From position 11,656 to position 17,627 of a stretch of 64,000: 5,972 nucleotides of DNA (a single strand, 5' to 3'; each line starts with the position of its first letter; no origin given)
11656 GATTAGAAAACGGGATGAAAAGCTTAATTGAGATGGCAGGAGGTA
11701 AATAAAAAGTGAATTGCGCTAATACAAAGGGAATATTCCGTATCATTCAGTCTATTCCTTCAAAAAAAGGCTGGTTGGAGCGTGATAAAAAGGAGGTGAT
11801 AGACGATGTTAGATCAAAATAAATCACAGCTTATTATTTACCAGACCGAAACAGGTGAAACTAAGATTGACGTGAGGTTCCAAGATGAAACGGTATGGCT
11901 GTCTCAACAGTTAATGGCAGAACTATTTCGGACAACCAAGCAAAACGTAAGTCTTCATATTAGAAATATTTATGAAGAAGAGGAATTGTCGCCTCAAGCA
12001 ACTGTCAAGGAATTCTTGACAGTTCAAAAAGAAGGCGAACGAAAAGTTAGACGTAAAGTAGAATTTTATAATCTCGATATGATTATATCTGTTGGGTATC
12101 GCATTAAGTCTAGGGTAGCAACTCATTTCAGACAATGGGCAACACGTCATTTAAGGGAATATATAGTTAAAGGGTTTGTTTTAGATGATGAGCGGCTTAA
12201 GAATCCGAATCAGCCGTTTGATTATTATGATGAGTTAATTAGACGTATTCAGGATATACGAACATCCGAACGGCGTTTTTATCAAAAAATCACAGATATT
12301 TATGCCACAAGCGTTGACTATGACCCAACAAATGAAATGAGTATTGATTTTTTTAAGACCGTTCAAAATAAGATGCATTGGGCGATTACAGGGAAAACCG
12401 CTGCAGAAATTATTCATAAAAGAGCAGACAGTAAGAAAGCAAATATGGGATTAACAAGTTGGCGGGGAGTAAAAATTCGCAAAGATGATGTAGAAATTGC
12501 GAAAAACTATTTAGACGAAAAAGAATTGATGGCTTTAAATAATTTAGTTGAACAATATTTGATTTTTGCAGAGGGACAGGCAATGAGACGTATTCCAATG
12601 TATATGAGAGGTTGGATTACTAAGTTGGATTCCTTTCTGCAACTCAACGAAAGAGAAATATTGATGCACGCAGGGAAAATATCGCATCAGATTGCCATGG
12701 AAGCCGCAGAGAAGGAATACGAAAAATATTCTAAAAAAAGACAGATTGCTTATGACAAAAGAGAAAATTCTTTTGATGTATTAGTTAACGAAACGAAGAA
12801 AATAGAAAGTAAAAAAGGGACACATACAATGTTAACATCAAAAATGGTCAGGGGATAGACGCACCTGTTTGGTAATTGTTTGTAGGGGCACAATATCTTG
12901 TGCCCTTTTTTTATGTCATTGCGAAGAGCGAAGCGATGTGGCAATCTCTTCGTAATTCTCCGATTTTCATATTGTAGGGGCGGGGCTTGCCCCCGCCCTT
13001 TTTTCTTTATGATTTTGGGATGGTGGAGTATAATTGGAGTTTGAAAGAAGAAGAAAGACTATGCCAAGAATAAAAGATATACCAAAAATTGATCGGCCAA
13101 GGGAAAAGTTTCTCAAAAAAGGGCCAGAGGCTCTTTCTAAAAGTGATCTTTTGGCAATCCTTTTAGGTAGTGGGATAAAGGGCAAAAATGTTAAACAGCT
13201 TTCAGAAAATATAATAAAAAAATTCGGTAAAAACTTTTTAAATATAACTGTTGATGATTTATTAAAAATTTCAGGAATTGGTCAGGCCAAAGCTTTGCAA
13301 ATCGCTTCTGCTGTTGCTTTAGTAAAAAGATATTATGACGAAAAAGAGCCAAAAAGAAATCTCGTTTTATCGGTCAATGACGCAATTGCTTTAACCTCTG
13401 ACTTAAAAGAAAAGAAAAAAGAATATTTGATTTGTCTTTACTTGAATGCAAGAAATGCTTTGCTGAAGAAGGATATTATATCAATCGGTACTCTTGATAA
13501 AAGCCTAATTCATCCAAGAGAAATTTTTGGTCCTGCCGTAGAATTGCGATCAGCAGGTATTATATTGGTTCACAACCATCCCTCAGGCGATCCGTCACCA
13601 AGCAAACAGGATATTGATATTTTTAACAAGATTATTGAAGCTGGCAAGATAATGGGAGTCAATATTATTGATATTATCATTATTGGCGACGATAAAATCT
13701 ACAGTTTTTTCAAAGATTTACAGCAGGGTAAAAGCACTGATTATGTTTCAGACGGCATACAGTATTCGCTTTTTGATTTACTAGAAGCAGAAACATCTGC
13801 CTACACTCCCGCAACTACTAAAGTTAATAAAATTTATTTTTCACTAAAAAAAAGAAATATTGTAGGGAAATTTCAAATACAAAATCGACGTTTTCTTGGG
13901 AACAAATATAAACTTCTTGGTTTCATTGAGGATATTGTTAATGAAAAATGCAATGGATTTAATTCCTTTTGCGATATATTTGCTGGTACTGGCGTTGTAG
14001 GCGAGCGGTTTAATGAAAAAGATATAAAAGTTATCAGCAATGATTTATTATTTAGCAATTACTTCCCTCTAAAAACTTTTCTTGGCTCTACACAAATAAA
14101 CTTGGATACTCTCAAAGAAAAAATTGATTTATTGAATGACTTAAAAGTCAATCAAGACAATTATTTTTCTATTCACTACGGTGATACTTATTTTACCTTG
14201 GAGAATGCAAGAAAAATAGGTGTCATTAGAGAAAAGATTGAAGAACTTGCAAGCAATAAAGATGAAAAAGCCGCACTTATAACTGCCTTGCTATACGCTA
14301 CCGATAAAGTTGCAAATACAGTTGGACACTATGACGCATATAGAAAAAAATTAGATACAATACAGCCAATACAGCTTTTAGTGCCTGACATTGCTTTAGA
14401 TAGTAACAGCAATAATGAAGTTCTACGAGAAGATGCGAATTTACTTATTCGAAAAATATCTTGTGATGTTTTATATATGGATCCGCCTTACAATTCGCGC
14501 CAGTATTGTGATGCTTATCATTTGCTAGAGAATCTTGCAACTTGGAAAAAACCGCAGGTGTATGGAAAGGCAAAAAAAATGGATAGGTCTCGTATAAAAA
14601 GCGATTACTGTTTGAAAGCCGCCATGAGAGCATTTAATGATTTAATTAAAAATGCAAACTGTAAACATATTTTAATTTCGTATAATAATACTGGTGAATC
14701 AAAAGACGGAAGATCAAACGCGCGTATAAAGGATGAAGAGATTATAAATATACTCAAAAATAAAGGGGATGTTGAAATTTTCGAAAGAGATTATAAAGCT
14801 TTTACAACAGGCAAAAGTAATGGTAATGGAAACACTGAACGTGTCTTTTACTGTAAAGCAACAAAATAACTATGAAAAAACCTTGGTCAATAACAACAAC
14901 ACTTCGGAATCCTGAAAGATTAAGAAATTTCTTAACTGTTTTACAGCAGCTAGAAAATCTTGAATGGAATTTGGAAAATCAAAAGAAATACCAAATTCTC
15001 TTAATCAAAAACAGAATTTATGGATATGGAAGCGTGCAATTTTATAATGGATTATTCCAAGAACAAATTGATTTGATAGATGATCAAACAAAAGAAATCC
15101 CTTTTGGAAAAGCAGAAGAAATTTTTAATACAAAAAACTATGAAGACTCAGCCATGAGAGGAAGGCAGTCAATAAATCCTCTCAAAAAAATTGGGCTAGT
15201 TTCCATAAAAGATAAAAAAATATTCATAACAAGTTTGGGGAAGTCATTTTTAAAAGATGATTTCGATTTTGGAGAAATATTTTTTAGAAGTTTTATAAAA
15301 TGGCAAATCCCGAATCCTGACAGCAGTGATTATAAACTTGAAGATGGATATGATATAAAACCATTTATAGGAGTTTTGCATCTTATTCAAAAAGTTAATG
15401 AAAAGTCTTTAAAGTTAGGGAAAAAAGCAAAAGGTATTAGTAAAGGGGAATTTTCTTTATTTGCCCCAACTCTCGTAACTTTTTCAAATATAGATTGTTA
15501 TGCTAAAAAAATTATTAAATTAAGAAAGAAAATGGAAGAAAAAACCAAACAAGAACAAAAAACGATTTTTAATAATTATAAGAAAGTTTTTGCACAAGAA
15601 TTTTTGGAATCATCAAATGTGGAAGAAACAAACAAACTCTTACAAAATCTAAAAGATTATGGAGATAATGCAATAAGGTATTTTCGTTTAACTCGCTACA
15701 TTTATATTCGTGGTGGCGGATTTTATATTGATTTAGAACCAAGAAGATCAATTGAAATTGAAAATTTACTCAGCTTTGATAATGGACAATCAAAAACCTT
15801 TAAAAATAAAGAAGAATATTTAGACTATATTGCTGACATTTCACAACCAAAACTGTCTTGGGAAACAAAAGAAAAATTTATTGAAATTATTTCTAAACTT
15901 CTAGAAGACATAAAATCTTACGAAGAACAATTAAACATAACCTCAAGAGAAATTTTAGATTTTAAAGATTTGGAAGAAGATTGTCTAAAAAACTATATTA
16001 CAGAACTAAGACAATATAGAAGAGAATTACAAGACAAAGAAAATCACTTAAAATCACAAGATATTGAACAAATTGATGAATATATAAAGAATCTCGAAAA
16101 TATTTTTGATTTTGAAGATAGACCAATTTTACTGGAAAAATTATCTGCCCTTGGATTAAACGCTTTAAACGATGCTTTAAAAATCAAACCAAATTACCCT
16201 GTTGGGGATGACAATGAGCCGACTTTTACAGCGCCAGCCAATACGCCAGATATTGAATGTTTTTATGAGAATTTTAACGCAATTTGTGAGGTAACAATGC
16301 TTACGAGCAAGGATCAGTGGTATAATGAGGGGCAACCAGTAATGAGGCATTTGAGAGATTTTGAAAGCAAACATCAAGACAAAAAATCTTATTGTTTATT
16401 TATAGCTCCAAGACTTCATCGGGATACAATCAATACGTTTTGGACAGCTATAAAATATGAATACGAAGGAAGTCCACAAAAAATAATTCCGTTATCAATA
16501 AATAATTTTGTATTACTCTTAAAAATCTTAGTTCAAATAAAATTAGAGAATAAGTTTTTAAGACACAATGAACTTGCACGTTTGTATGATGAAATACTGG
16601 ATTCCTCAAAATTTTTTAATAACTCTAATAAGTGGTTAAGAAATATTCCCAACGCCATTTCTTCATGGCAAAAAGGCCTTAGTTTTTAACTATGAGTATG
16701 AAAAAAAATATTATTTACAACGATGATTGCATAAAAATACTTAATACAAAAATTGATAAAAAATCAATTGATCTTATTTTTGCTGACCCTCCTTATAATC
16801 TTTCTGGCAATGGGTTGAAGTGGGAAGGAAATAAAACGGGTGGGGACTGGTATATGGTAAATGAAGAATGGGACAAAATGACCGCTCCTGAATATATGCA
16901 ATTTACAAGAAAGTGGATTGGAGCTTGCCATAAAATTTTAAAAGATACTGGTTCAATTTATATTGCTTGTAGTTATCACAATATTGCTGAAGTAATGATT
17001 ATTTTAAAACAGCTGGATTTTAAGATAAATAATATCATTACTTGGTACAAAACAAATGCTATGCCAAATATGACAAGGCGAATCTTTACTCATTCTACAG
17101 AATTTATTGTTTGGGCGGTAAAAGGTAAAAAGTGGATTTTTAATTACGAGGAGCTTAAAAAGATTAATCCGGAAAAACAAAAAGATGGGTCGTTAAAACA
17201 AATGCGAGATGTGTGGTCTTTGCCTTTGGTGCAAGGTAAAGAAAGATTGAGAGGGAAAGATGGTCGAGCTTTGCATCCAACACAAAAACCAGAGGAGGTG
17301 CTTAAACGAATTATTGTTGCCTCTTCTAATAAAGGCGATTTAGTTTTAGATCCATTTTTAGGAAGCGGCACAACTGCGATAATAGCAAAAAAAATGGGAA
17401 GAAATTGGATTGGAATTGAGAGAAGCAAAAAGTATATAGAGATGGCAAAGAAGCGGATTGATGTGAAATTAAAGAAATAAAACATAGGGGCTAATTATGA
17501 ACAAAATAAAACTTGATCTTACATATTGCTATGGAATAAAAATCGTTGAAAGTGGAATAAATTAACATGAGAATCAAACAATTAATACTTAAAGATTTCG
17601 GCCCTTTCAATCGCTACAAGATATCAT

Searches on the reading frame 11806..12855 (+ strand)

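Call 15: search_protein_families(library=pfam, proteins=[window:11806-12855:+], max_evalue=0.001)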
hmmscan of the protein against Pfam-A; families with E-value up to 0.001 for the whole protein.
window:11806-12855:+ (350 aa): 1 family
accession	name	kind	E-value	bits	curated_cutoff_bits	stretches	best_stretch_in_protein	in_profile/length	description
PF13310.11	Virulence_RhuM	-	2.6e-113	377.9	33.7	1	65-313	1-249/252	Virulence protein RhuM family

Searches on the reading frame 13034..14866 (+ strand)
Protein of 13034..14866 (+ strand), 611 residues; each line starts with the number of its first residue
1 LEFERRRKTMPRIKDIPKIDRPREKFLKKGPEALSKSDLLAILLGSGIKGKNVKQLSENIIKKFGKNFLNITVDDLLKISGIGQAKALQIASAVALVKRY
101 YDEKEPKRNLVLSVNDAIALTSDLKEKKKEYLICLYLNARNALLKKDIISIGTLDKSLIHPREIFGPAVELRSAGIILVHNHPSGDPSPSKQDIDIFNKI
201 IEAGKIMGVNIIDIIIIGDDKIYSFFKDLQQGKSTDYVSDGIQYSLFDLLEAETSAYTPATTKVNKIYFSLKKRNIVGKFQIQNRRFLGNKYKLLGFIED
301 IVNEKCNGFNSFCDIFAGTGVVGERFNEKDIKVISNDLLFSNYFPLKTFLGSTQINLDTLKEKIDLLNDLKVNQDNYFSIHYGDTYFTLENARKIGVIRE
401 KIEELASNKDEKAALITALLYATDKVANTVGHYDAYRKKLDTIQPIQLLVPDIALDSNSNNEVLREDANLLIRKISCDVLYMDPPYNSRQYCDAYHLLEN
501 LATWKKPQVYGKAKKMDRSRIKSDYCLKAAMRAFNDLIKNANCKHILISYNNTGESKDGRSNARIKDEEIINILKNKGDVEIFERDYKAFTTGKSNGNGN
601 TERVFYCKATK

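Call 15: search_protein_families(library=pfam, proteins=[window:13034-14866:+], max_evalue=0.001)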
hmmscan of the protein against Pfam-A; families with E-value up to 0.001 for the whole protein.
window:13034-14866:+ (611 aa): 3 families
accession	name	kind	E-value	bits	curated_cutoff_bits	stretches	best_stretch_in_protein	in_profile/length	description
PF04002.20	RadC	-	6.1e-36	123.4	22.1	1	116-227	6-117/121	RadC-like JAB domain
PF02086.21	MethyltransfD12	-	3.3e-31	109.4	22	1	287-531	1-227/253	D12 class N6 adenine-specific DNA methyltransferase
PF20582.4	UPF0758_N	-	6.4e-23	81.1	27.1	1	13-87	1-76/77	UPF0758 N-terminal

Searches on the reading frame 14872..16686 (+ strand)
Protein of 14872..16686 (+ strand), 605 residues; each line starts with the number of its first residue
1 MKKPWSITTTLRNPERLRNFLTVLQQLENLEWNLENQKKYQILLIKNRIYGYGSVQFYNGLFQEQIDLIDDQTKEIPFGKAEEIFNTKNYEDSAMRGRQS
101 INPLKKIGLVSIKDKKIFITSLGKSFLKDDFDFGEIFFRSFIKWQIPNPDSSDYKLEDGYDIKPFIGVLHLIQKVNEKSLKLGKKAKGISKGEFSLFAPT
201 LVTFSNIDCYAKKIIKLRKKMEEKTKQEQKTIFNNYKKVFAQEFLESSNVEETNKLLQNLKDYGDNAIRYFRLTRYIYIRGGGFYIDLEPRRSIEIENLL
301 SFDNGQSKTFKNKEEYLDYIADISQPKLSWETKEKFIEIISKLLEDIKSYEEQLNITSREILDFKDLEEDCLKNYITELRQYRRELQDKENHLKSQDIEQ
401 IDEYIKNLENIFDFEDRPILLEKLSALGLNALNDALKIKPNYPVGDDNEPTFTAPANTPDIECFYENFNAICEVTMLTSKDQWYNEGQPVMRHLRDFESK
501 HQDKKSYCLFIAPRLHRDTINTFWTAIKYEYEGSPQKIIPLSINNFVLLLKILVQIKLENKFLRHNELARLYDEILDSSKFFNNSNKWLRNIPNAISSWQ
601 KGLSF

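Call 15: search_protein_families(library=pfam, proteins=[window:14872-16686:+], max_evalue=0.001)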
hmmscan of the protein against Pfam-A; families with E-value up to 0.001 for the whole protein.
window:14872-16686:+ (605 aa): 1 family
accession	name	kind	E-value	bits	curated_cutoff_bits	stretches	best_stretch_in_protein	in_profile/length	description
PF09491.16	RE_AlwI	-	8.1e-83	279.3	23.1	1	106-548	2-440/441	AlwI restriction endonuclease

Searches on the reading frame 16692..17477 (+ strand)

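Call 15: search_protein_families(library=pfam, proteins=[window:16692-17477:+], max_evalue=0.001)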
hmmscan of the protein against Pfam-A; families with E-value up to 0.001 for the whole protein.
window:16692-17477:+ (262 aa): 2 families
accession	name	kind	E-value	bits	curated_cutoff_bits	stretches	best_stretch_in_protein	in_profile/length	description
PF01555.25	N6_N4_Mtase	-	1.4e-64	218.5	26.7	1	26-254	1-221/221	DNA methylase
PF01170.24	UPF0020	-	0.00015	21.9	22.3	0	210-252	24-65/197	RMKL-like, methyltransferase domain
